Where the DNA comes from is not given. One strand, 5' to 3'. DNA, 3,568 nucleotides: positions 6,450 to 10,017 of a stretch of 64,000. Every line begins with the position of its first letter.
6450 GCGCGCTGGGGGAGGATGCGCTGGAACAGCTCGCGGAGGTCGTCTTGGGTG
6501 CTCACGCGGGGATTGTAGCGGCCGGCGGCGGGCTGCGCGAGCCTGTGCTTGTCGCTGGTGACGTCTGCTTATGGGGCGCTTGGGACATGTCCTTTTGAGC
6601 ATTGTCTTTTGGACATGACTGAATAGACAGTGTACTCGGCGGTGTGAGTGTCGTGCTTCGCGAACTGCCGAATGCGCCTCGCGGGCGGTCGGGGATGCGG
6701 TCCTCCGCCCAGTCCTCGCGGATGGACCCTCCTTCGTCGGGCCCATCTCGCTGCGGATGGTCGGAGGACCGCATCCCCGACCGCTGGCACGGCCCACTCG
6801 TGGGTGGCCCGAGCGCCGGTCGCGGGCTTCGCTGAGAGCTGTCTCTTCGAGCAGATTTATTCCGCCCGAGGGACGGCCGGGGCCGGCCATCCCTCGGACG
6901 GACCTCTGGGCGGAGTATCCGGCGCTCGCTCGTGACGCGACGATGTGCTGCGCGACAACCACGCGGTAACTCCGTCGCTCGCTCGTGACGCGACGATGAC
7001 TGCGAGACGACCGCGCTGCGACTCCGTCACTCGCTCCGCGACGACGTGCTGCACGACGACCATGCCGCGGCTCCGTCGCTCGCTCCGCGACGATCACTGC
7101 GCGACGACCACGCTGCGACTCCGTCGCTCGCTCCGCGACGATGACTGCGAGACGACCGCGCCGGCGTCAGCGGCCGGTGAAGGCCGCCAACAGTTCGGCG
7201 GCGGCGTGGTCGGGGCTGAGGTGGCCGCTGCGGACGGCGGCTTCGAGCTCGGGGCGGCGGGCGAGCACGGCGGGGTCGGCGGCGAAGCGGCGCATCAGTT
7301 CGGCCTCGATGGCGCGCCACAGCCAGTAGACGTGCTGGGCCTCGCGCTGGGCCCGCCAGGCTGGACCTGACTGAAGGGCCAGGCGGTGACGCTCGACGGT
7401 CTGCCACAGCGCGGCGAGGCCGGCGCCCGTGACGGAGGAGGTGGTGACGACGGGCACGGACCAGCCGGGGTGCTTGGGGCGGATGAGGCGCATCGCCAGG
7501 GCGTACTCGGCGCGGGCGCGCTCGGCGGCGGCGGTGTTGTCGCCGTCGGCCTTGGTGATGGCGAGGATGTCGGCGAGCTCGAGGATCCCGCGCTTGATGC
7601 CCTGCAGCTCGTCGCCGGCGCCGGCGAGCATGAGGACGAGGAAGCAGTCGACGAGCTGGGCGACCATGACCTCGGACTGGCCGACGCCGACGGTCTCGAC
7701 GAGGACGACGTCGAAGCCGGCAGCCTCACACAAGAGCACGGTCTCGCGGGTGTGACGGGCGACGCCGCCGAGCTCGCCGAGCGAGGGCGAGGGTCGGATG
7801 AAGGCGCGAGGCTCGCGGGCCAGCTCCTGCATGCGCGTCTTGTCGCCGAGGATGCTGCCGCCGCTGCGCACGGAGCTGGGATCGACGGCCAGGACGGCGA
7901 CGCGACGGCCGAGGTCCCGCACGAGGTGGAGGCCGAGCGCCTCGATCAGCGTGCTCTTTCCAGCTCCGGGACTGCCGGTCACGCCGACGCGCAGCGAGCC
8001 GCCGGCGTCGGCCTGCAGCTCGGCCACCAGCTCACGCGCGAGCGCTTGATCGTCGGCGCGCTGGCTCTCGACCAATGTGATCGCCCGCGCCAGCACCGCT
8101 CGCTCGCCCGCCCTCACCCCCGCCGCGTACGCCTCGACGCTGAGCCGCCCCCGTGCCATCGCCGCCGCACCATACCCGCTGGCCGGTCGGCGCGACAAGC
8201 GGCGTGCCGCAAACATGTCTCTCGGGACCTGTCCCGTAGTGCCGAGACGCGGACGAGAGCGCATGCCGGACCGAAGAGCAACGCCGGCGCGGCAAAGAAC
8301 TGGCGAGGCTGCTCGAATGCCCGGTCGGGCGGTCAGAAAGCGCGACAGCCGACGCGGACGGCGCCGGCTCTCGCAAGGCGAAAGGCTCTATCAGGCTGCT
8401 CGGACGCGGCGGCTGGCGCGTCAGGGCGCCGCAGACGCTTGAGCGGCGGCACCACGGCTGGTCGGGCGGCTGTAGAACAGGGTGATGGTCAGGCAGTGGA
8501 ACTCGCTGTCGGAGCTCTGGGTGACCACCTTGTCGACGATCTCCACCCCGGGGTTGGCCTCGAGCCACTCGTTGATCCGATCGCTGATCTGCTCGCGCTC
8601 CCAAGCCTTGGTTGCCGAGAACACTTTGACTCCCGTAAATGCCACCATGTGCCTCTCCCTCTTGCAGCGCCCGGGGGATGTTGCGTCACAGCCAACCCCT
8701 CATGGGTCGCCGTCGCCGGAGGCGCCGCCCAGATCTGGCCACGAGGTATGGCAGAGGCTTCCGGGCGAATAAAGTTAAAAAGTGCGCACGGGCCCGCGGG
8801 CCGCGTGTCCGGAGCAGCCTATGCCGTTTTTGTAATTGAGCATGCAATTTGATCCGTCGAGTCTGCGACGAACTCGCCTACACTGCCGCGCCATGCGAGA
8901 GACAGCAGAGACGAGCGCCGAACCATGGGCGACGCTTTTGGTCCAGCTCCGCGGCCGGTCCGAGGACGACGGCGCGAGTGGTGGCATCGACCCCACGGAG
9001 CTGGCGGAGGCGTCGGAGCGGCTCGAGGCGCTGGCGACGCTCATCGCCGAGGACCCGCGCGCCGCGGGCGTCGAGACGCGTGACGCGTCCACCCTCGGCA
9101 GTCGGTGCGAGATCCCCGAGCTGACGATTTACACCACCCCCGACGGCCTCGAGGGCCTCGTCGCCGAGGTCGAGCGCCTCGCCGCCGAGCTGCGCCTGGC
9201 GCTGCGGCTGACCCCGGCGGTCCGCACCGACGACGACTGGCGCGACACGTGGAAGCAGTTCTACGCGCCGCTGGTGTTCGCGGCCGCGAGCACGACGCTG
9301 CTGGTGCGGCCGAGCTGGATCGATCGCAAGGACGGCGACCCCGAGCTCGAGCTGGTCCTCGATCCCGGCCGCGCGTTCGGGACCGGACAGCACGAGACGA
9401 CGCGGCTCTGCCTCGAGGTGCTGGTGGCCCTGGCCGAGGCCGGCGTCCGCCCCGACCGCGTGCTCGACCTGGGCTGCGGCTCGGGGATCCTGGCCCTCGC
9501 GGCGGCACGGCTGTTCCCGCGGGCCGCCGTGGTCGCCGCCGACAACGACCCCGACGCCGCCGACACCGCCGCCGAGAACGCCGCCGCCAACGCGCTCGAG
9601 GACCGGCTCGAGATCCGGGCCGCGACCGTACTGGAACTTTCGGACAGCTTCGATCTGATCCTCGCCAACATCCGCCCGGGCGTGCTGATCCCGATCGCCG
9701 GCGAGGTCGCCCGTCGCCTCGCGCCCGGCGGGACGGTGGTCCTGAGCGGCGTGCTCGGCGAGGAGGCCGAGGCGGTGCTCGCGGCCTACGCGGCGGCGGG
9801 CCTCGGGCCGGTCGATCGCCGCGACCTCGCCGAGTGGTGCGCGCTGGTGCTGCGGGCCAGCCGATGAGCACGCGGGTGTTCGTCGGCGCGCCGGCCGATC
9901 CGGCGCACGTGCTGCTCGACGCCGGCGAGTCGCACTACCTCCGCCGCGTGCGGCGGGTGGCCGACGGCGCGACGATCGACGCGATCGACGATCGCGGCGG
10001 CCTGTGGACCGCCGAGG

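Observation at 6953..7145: Element-terminal sequence tandemly amplified next to copy B; a different tandem repeat next to copy A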

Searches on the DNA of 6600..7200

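Call 98: search_rna_families(source=window, start=6600, end=7200, threshold=evalue, max_evalue=10)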
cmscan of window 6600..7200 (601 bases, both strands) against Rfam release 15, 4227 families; matches with E-value up to 10: 13.
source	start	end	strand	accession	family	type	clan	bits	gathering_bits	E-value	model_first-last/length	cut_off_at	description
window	6671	6798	-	RF04104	MIR918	Gene; miRNA;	-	31.6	268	0.001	1-265/265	no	MIR918 microRNA precursor family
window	6685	6785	-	RF03240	MIR5534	Gene; miRNA;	-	31.4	79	0.00048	1-102/102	no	MIR5534 microRNA precursor family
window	6685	6784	-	RF03944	mir-935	Gene; miRNA;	-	24.7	73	0.33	17-78/91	no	mir-935 microRNA precursor family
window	6685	6784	+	RF03944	mir-935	Gene; miRNA;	-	22.4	73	1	17-78/91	no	mir-935 microRNA precursor family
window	6861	6902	-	RF04104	MIR918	Gene; miRNA;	-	20.7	268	0.23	1-265/265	no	MIR918 microRNA precursor family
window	6861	6902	+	RF03891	mir-2545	Gene; miRNA;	-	20.2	94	0.43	1-118/118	no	mir-2545 microRNA precursor family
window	6691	6779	+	RF04123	mir-3127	Gene; miRNA;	-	18.3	82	2.6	1-87/87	no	mir-3127 microRNA precursor family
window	7155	7191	+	RF01340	CRISPR-DR29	Gene; CRISPR;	-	17.8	39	0.65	1-37/37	no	CRISPR RNA direct repeat element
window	6979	7120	-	RF02836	Bcj14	Gene; sRNA;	-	17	59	1.2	1-171/171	no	Burkholderia RNA 14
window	6861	6902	+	RF02000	MIR1846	Gene; miRNA;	-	16.1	77.5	4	36-77/110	no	MIR1846 microRNA precursor family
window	6861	6902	-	RF02000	MIR1846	Gene; miRNA;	-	16.1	77.5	4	27-86/110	no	MIR1846 microRNA precursor family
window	6846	6953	-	RF02680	PreQ1-III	Cis-reg; riboswitch;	-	12.7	63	8.2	1-102/102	no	PreQ1-III (pre queuosine) riboswitch aptamer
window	7102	7200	-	RF02691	BTH_s19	Gene; sRNA;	-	11.1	153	2.5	121-224/224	5'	Burkholderia sRNA 19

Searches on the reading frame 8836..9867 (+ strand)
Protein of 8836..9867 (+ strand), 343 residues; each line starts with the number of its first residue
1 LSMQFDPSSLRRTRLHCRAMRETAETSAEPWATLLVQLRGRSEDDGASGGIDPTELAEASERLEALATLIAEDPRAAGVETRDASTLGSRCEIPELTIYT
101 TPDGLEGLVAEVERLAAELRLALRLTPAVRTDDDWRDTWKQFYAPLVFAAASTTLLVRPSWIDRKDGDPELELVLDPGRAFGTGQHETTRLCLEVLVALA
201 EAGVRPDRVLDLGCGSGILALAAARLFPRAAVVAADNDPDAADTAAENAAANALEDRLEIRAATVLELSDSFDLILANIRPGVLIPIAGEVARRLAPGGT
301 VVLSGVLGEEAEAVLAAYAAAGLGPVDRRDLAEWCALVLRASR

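Call 65: search_protein_families(library=pfam, proteins=[window:8836-9867:+], max_evalue=0.00001)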
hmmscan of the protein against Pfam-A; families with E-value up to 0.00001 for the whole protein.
window:8836-9867:+ (343 aa): 7 families
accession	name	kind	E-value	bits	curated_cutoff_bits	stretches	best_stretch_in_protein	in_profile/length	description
PF06325.19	PrmA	-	6.8e-53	180.5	22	1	104-340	67-294/296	Ribosomal protein L11 methyltransferase (PrmA)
PF05175.20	MTS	-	1.7e-12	47.7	23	1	191-278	22-105/170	Methyltransferase small domain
PF13649.12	Methyltransf_25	-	4.2e-12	47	27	1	209-299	1-97/97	Methyltransferase domain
PF13847.12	Methyltransf_31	-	2.9e-11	43.7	27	1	208-304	6-110/145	Methyltransferase domain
PF08242.18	Methyltransf_12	-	4.6e-08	34.1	30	1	210-278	1-72/98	Methyltransferase domain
PF08241.18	Methyltransf_11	-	9.7e-08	33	21.2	1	210-302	1-94/95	Methyltransferase domain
PF13489.12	Methyltransf_23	-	1.9e-07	31.4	27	1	186-308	3-121/164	Methyltransferase domain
